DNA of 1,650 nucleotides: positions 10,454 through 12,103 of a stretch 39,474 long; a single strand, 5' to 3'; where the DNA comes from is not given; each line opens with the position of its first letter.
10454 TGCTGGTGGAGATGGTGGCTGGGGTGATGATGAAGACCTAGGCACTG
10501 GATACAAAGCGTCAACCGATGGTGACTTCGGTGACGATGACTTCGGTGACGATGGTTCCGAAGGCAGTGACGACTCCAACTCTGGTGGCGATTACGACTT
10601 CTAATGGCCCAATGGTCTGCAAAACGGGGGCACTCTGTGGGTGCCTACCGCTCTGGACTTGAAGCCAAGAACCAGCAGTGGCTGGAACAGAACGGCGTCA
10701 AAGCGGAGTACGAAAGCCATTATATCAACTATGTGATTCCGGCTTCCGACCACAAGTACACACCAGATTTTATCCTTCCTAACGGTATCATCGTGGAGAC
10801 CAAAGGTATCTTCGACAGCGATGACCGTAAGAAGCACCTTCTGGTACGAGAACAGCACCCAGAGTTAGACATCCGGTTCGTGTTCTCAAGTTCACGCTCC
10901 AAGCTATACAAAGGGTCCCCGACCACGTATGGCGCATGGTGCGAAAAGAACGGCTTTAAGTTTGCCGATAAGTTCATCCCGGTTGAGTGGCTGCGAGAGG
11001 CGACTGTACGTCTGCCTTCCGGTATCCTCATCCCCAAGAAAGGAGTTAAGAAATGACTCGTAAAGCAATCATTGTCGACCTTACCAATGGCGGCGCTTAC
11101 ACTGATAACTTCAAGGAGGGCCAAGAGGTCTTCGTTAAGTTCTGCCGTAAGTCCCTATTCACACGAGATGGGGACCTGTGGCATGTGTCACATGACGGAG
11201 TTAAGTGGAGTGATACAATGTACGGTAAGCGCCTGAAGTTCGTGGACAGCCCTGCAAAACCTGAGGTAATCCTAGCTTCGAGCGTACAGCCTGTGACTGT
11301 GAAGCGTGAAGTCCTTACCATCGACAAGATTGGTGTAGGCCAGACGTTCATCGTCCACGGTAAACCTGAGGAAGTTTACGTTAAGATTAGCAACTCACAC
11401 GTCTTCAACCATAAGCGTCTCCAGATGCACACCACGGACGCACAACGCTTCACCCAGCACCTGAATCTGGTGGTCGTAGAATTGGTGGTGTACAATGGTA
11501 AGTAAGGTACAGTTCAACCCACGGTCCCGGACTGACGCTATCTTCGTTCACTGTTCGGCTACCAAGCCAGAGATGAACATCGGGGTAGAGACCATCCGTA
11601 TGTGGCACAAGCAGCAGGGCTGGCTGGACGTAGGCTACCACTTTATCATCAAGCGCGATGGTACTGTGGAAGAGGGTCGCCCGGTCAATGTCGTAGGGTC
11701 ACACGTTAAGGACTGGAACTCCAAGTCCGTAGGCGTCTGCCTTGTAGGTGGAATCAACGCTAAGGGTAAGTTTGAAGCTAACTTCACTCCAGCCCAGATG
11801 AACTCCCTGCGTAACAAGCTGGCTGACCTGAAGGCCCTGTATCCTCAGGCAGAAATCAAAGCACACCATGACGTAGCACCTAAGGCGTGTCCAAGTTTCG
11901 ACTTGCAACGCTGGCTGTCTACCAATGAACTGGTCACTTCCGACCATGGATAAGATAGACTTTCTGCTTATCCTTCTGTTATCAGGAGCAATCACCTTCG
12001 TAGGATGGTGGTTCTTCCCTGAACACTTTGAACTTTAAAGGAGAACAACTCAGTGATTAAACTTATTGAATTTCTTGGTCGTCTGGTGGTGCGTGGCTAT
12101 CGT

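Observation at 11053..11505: Uncharacterised 150-aa gene inserted between endonuclease I (gene 3) and lysozyme (gene 3.5)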

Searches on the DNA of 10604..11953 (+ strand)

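Call 3: search_dna_similar(query=window:10604-11953:+, collection=phages, mode=near, max_rows=30)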
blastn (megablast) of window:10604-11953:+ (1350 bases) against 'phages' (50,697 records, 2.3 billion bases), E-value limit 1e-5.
Records with a match: 250; places in all: 254; records where one place covers at least 80% of the query: 95.
Best place of each record, by identity: 95-99% 42; 90-95% 121; 80-90% 68; 60-80% 19.
By first word of the organism name: Escherichia 102; Salmonella 61; Enterobacter 18; Kayfunavirus 17; Enterobacteria 10; Citrobacter 8; Shigella 7; Klebsiella 6; Cronobacter 5; Bacteriophage 2; and 13 more.
By host as written in the record: Escherichia coli 56; - 31; Salmonella enterica subsp. enterica serovar Typhi 28; Salmonella enterica subsp. enterica serovar Typhi strain BRD948 10; Enterobacter cloacae 7; Klebsiella pneumoniae 5; Citrobacter freundii CF3 5; Salmonella enterica subsp. enterica serovar Paratyphi C 5; and 68 more.
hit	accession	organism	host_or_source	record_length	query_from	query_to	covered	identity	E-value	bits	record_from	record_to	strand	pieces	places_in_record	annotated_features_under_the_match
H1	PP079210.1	Escherichia phage phiYIO1-1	Escherichia coli DSM 30083 = JCM 1649 = ...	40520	1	1350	100%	90.4%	0e+0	1775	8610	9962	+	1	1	YIO1_gp18: endolysin | YIO1_gp16: endonuclease I | YIO1_gp17: hypothetical protein | YIO1_gp15: ssDNA-binding protein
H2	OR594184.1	Escherichia phage vB_EcoM_SHAK9454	Escherichia sp.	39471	25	1342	98%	88.0%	0e+0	1550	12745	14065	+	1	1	similar to endonuclease VII; phrog=2633; top_hit=JF704113_p96 | similar to DNA polymerase I; phrog=15971; top_hit=NC_006882_p18 | similar to DNA primase/helicase; phrog=239; top_hit=NC_031029_p115 | similar to hypothetical protein; phrog=13039; top_hit=NC_023548_p27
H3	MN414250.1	Escherichia phage RDN8.1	Escherichia coli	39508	17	1342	98%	87.0%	0e+0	1491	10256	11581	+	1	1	hypothetical protein | endolysin | endonuclease I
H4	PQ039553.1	Enterobacter phage vB_Ecl_MII_002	Enterobacter cloacae ATCC 50398 ZM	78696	17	1342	98%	85.9%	0e+0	1408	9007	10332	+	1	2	rasttk_feature_creation_tool=svr_big_repeats | svr_condense_repeats | hypothetical protein | endolysin | endonuclease I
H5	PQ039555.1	Enterobacter phage vB_Ecl_MII_004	Enterobacter cloacae (BPA MR KB)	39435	17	1342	98%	85.4%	0e+0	1367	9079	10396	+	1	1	hypothetical protein | single-stranded DNA-binding protein | endolysin | lysin N-acetylmuramoyl-L-alanine amidase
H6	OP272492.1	Enterobacter phage 03_vB_Eclo_IJM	Enterobacter cloacae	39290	17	1342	98%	85.4%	0e+0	1369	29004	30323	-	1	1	hypothetical protein | endonuclease I | endolysin | lysin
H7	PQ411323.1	Enterobacter phage vB_VIPECLMC06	Enterobacter cloacae OMCS-22-1551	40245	17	1342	98%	85.3%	0e+0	1369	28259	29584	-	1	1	hypothetical protein | amidase | endonuclease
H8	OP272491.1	Enterobacter phage 02_vB_Eclo_IJM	Enterobacter cloacae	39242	17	1342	98%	84.8%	0e+0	1319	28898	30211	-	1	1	endolysin (x2) | endonuclease I | hypothetical protein (x2)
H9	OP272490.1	Enterobacter phage 01_vB_Eclo_IJM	Enterobacter cloacae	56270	25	1342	98%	84.9%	0e+0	1312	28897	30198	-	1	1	endolysin | hypothetical protein (x3) | endonuclease I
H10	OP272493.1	Enterobacter phage 04_vB_Eclo_IJM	Enterobacter cloacae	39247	17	1342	98%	83.9%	0e+0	1240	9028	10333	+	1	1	endolysin | hypothetical protein (x5) | endonuclease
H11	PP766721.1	Escherichia phage Baskent_phicoli_1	Escherichia coli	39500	1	1350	84%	96.6%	0e+0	1879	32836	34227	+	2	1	hypothetical protein | amidase | endonuclease I | ssDNA binding and annealing protein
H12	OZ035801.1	Kayfunavirus LI10P1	-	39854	1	1350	85%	94.3%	0e+0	1767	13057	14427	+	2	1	record has no annotation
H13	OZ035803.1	Kayfunavirus LI10P1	-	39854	1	1350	85%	94.3%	0e+0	1767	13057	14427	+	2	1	record has no annotation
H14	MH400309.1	Escherichia phage Vec13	Escherichia coli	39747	1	1350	84%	95.7%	0e+0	1828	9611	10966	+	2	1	N-acetylmuramoyl-L-alanine amidase | hypothetical protein | endonuclease | ssDNA-binding protein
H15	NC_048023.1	Escherichia phage Vec13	Escherichia coli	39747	1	1350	84%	95.7%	0e+0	1828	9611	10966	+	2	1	amidase | hypothetical protein | endonuclease | Gp2.5-like ssDNA binding protein and ssDNA annealing protein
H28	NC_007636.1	Escherichia phage K1F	-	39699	1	1350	84%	95.6%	0e+0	1813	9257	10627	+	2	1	3.2: gp3.2 protein | 3.5: amidase | 3: endonuclease | 3.5B: amidase | 3B: endonuclease | and 2 other names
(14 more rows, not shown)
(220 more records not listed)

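Call 6: get_annotated_region(hit=H28, flank=1500)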
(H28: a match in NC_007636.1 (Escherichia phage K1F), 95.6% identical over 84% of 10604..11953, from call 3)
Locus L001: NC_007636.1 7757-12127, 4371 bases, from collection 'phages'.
description: Enterobacteria phage K1F, complete genome.
organism: Escherichia phage K1F (NCBI taxid 344021)
taxonomy: Viruses; Duplodnaviria; Heunggongvirae; Uroviricota; Caudoviricetes; Autographiviridae; Studiervirinae; Kayfunavirus; Kayfunavirus K1F
host: -; source: -; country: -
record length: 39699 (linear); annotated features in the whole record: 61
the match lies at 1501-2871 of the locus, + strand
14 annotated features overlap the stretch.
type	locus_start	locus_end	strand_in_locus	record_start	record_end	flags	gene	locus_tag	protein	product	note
CDS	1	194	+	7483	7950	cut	1.7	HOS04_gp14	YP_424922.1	nucleotide kinase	-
CDS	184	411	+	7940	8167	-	1.75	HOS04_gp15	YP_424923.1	gp1.75 protein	-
CDS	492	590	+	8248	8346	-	1.8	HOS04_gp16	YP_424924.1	gp1.8 protein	-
CDS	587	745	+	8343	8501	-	2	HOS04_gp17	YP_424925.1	RNA polymerase inhibitor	putative host RNA polymerase inhibitor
CDS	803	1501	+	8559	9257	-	2.5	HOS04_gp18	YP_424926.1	Gp2.5-like ssDNA binding protein and ssDNA annealing protein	putative single-stranded DNA-binding protein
CDS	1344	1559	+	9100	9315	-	2.55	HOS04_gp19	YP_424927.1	gp2.55 protein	-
CDS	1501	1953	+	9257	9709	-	3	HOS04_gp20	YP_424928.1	endonuclease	putative endonuclease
CDS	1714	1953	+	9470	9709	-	3B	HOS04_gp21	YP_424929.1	endonuclease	putative endonuclease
CDS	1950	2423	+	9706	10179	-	3.2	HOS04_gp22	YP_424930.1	gp3.2 protein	-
CDS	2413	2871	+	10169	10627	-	3.5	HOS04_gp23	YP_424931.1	amidase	putative lysozyme/RNA polymerase inhibitor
CDS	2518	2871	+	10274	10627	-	3.5B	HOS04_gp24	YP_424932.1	amidase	putative lysozyme/RNA polymerase inhibitor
CDS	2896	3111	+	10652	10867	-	3.7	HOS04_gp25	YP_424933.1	gp3.7 protein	-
CDS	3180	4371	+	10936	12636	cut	4A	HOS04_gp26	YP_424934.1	toprim domain-containing protein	putative DNA primase/helicase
CDS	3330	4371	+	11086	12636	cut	4B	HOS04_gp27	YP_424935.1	toprim domain-containing protein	putative DNA helicase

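Call 7: get_annotated_region(hit=H1, flank=1500)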
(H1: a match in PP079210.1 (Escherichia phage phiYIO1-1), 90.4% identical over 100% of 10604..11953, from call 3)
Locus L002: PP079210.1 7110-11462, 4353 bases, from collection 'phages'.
description: Escherichia phage phiYIO1-1, complete genome.
organism: Escherichia phage phiYIO1-1 (NCBI taxid 3138283)
taxonomy: Viruses
host: Escherichia coli DSM 30083 = JCM 1649 = ATCC 11775; source: sewage water; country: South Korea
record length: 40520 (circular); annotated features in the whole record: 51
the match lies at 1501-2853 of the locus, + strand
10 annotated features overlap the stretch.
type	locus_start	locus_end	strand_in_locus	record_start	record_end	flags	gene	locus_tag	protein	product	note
CDS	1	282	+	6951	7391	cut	YIO1_gp12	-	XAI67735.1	hypothetical protein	-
CDS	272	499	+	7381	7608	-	YIO1_gp13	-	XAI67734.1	hypothetical protein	-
CDS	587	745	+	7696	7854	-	YIO1_gp14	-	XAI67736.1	host RNA polymerase inhibitor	-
CDS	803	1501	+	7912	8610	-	YIO1_gp15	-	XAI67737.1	ssDNA-binding protein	-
CDS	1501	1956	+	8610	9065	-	YIO1_gp16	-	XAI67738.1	endonuclease I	-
CDS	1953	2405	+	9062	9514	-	YIO1_gp17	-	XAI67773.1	hypothetical protein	-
CDS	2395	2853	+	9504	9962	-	YIO1_gp18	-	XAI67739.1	endolysin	N-acetylmuramoyl-L-alanine amidase, lysozyme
CDS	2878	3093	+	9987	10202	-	YIO1_gp19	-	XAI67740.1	hypothetical protein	-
CDS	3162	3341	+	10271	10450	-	YIO1_gp20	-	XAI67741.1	hypothetical protein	-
CDS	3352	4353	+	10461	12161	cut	YIO1_gp21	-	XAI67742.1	DNA helicse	DNA primase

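Call 43: get_annotated_region(hit=H3, flank=800)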
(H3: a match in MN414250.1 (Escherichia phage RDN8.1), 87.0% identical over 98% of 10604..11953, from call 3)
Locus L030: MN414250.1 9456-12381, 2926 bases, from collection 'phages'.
description: Escherichia phage RDN8.1, complete genome.
organism: Escherichia phage RDN8.1 (NCBI taxid 2600100)
taxonomy: Viruses; Duplodnaviria; Heunggongvirae; Uroviricota; Caudoviricetes; Autographiviridae; Studiervirinae; Kayfunavirus
host: Escherichia coli; source: -; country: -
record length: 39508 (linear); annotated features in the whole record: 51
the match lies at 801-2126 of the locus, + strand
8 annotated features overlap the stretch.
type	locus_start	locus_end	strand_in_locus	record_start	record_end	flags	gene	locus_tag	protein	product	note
CDS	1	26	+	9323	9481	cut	-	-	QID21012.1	host RNA polymerase inhibitor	Host RNA polymerase inhibitor%2C T7-like gp2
CDS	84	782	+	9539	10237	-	-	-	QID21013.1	single-stranded DNA-binding protein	Phage single-stranded DNA-binding protein Gp2.5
CDS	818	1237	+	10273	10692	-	-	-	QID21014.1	endonuclease I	endonuclease I %2C four-way DNA junctions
CDS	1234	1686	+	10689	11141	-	-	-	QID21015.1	hypothetical protein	-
CDS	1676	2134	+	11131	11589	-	-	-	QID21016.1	endolysin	-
CDS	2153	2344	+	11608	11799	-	-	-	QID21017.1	hypothetical protein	-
CDS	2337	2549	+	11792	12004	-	-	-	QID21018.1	hypothetical protein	-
CDS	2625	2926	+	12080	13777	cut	-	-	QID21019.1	primase/helicase protein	Phage primase/helicase protein Gp4A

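Call 44: get_annotated_region(hit=H2, flank=800)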
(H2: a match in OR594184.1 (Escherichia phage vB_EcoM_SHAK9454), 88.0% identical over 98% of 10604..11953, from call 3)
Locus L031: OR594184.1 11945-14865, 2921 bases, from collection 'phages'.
description: UNVERIFIED: Escherichia phage vB_EcoM_SHAK9454, complete genome.
organism: Escherichia phage vB_EcoM_SHAK9454 (NCBI taxid 3093957)
taxonomy: Viruses; Duplodnaviria; Heunggongvirae; Uroviricota; Caudoviricetes; Autographiviridae; Studiervirinae; Kayfunavirus
host: Escherichia sp.; source: Luggage Point Wastewater Treatment Plant; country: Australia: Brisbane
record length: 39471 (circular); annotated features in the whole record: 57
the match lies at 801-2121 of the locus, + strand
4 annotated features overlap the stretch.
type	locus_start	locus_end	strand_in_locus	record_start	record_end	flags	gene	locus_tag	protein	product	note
misc_feature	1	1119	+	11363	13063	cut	-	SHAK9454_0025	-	-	similar to DNA primase/helicase; phrog=239; top_hit=NC_031029_p115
misc_feature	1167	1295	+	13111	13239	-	-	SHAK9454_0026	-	-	similar to hypothetical protein; phrog=13039; top_hit=NC_023548_p27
misc_feature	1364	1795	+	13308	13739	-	-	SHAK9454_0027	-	-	similar to endonuclease VII; phrog=2633; top_hit=JF704113_p96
misc_feature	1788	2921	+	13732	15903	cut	-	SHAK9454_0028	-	-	similar to DNA polymerase I; phrog=15971; top_hit=NC_006882_p18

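Call 45: get_annotated_region(hit=H6, flank=800)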
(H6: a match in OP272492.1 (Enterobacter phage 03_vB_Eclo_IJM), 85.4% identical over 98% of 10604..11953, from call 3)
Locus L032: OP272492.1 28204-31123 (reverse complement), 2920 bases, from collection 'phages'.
description: Enterobacter phage 03_vB_Eclo_IJM, complete genome.
organism: Enterobacter phage 03_vB_Eclo_IJM (NCBI taxid 2983353)
taxonomy: Viruses; Duplodnaviria; Heunggongvirae; Uroviricota; Caudoviricetes; Autographiviridae; Studiervirinae; Kayfunavirus
host: Enterobacter cloacae; source: environmental waste water; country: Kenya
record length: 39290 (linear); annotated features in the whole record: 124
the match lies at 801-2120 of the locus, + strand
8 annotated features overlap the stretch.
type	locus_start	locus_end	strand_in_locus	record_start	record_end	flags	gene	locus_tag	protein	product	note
CDS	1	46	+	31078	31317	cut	-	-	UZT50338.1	host RNA polymerase inhibitor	rasttk_feature_annotation_tool=annotate_proteins_si milarity; rasttk_feature_creation_tool=/opt/patric-common/ ...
CDS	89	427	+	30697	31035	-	-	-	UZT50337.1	ssDNA-binding protein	rasttk_feature_annotation_tool=annotate_proteins_si milarity; rasttk_feature_creation_tool=/opt/patric-common/ ...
CDS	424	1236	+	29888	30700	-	-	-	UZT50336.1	endonuclease I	rasttk_feature_annotation_tool=annotate_proteins_km er_v2; rasttk_feature_creation_tool=/opt/patric-common/ ...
CDS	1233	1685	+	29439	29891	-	-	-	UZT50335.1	hypothetical protein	rasttk_feature_annotation_tool=annotate_proteins_si milarity; rasttk_feature_creation_tool=/opt/patric-common/ ...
CDS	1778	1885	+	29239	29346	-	-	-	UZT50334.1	lysin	rasttk_feature_annotation_tool=annotate_proteins_si milarity; rasttk_feature_creation_tool=/opt/patric-common/ ...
CDS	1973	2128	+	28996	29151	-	-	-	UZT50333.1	endolysin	rasttk_feature_annotation_tool=annotate_proteins_km er_v2; rasttk_feature_creation_tool=/opt/patric-common/ ...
CDS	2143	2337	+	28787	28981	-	-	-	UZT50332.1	hypothetical protein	rasttk_feature_annotation_tool=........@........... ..; rasttk_feature_creation_tool=/opt/patric-common/ ...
CDS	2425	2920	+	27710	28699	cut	-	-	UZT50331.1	primase/helicase protein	rasttk_feature_annotation_tool=annotate_proteins_km er_v2; rasttk_feature_creation_tool=/opt/patric-common/ ...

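Call 46: get_annotated_region(hit=H7, flank=800)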
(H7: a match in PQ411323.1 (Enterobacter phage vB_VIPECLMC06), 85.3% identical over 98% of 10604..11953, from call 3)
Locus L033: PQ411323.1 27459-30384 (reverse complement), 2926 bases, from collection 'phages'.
description: Enterobacter phage vB_VIPECLMC06, complete genome.
organism: Enterobacter phage vB_VIPECLMC06 (NCBI taxid 3350132)
taxonomy: Viruses; Duplodnaviria; Heunggongvirae; Uroviricota; Caudoviricetes; Autographiviridae; Studiervirinae; Kayfunavirus
host: Enterobacter cloacae OMCS-22-1551; source: wastewater; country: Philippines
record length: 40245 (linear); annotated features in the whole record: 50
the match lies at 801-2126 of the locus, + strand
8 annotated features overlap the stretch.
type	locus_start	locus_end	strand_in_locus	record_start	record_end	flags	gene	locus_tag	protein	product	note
CDS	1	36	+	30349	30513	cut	-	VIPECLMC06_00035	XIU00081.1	RNA polymerase inhibitor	phrog_1307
CDS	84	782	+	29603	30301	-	-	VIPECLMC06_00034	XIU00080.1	ssDNA binding and annealing protein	phrog_112; Gp2.5-like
CDS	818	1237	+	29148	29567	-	-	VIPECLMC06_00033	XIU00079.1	endonuclease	phrog_945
CDS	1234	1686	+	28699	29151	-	-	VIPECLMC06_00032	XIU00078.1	hypothetical protein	phrog_16385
CDS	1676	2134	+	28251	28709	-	-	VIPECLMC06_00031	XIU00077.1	amidase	phrog_822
CDS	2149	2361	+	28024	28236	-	-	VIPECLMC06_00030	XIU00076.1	hypothetical protein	phrog_1950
tRNA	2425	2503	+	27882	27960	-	-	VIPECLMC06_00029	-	tRNA-Thr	-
CDS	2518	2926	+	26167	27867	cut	-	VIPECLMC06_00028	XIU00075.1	DNA primase/helicase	phrog_239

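Call 47: get_annotated_region(hit=H10, flank=800)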
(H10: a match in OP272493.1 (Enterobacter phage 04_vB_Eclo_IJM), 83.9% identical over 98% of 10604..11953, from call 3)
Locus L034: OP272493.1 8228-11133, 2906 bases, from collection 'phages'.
description: Enterobacter phage 04_vB_Eclo_IJM, complete genome.
organism: Enterobacter phage 04_vB_Eclo_IJM (NCBI taxid 2983354)
taxonomy: Viruses; Duplodnaviria; Heunggongvirae; Uroviricota; Caudoviricetes; Autographiviridae; Studiervirinae; Kayfunavirus
host: Enterobacter cloacae; source: environmental waste water; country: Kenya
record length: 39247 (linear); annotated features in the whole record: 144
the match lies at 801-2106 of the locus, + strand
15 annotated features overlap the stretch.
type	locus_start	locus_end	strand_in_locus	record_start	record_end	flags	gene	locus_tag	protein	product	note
CDS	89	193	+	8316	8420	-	-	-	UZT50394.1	hypothetical protein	rasttk_feature_annotation_tool=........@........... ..; rasttk_feature_creation_tool=/opt/patric-common/ ...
CDS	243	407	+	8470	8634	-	-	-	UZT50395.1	ssDNA-binding protein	rasttk_feature_annotation_tool=annotate_proteins_si milarity; rasttk_feature_creation_tool=/opt/patric-common/ ...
CDS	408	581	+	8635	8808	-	-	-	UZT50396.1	ssDNA-binding protein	rasttk_feature_annotation_tool=annotate_proteins_si milarity; rasttk_feature_creation_tool=/opt/patric-common/ ...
CDS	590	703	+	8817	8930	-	-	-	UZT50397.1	hypothetical protein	rasttk_feature_annotation_tool=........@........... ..; rasttk_feature_creation_tool=/opt/patric-common/ ...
CDS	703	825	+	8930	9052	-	-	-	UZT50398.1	hypothetical protein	rasttk_feature_annotation_tool=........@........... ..; rasttk_feature_creation_tool=/opt/patric-common/ ...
CDS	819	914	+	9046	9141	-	-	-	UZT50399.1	hypothetical protein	rasttk_feature_annotation_tool=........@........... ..; rasttk_feature_creation_tool=/opt/patric-common/ ...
CDS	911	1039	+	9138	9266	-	-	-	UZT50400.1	hypothetical protein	rasttk_feature_annotation_tool=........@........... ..; rasttk_feature_creation_tool=/opt/patric-common/ ...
CDS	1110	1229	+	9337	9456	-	-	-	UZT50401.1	endonuclease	rasttk_feature_annotation_tool=annotate_proteins_si milarity; rasttk_feature_creation_tool=/opt/patric-common/ ...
CDS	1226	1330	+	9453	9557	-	-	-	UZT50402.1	hypothetical protein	rasttk_feature_annotation_tool=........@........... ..; rasttk_feature_creation_tool=/opt/patric-common/ ...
CDS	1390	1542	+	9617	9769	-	-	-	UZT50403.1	hypothetical protein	rasttk_feature_annotation_tool=annotate_proteins_si milarity; rasttk_feature_creation_tool=/opt/patric-common/ ...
CDS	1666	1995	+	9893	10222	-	-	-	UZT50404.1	endolysin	rasttk_feature_annotation_tool=annotate_proteins_km er_v2; rasttk_feature_creation_tool=/opt/patric-common/ ...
CDS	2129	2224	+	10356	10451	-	-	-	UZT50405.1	hypothetical protein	rasttk_feature_annotation_tool=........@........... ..; rasttk_feature_creation_tool=/opt/patric-common/ ...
CDS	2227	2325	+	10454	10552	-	-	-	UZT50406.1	hypothetical protein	rasttk_feature_annotation_tool=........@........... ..; rasttk_feature_creation_tool=/opt/patric-common/ ...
CDS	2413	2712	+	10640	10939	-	-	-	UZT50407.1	primase/helicase protein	rasttk_feature_annotation_tool=annotate_proteins_si milarity; rasttk_feature_creation_tool=/opt/patric-common/ ...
CDS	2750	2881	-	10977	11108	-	-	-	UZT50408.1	hypothetical protein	rasttk_feature_annotation_tool=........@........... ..; rasttk_feature_creation_tool=/opt/patric-common/ ...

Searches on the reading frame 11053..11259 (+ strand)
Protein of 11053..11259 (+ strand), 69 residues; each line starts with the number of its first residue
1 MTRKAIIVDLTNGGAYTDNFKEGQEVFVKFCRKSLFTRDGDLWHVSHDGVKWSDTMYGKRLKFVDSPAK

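Call 54: search_dna_similar(query=window:11053-11259:+, collection=phages, mode=protein, max_evalue=1, max_rows=40, rows=spread)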
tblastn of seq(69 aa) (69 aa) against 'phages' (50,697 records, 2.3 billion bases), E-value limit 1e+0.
Records with a match: 12; places in all: 13; records where one place covers at least 80% of the query: 11.
Best place of each record, by identity: 80-90% 1; 60-80% 9; <60% 2.
By first word of the organism name: Enterobacter 8; Escherichia 3; Bacteriophage 1.
By host as written in the record: Enterobacter cloacae 5; Enterobacter cloacae OMCS-22-1551 1; Escherichia coli 1; Enterobacter cloacae (BPA MR KB) 1; Enterobacter cloacae ATCC 50398 ZM 1; Escherichia coli DSM 30083 = JCM 1649 = ATCC 11775 1; Escherichia sp. 1; - 1.
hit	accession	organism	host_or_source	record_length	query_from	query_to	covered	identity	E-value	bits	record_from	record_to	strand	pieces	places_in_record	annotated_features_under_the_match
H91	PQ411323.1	Enterobacter phage vB_VIPECLMC06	Enterobacter cloacae OMCS-22-1551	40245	1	69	100%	78.3%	3e-31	118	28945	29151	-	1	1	hypothetical protein | endonuclease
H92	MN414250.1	Escherichia phage RDN8.1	Escherichia coli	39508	1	69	100%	78.3%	7e-29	111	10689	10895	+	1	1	hypothetical protein | endonuclease I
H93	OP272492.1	Enterobacter phage 03_vB_Eclo_IJM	Enterobacter cloacae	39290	1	69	100%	76.8%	3e-28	110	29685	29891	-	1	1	hypothetical protein | endonuclease I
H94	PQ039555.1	Enterobacter phage vB_Ecl_MII_004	Enterobacter cloacae (BPA MR KB)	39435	1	69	100%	76.8%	3e-28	110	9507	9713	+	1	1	hypothetical protein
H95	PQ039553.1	Enterobacter phage vB_Ecl_MII_002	Enterobacter cloacae ATCC 50398 ZM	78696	1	69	100%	76.8%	3e-28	110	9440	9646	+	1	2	rasttk_feature_creation_tool=svr_big_repeats | svr_condense_repeats | hypothetical protein | endonuclease I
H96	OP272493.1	Enterobacter phage 04_vB_Eclo_IJM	Enterobacter cloacae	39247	1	64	93%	81.3%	1e-18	114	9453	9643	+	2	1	hypothetical protein (x2) | endonuclease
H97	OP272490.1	Enterobacter phage 01_vB_Eclo_IJM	Enterobacter cloacae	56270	1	64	93%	76.5%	6e-19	115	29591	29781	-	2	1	hypothetical protein (x2)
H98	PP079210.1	Escherichia phage phiYIO1-1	Escherichia coli DSM 30083 = JCM 1649 = ...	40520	1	64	93%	75.0%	1e-26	105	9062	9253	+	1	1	YIO1_gp17: hypothetical protein | YIO1_gp16: endonuclease I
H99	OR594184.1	Escherichia phage vB_EcoM_SHAK9454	Escherichia sp.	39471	1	66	96%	71.2%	9e-26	102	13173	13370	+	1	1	similar to hypothetical protein; phrog=13039; top_hit=NC_023548_p27 | similar to endonuclease VII; phrog=2633; top_hit=JF704113_p96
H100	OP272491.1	Enterobacter phage 02_vB_Eclo_IJM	Enterobacter cloacae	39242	1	56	81%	75.4%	2e-19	85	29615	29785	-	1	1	hypothetical protein | endonuclease I | endolysin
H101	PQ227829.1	Enterobacter phage EcL30g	Enterobacter cloacae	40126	1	65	94%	42.6%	2e-4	43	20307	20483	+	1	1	record has no annotation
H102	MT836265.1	Bacteriophage sp.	human fecal samples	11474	19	54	52%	27.8%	2e-1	34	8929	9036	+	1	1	record has no annotation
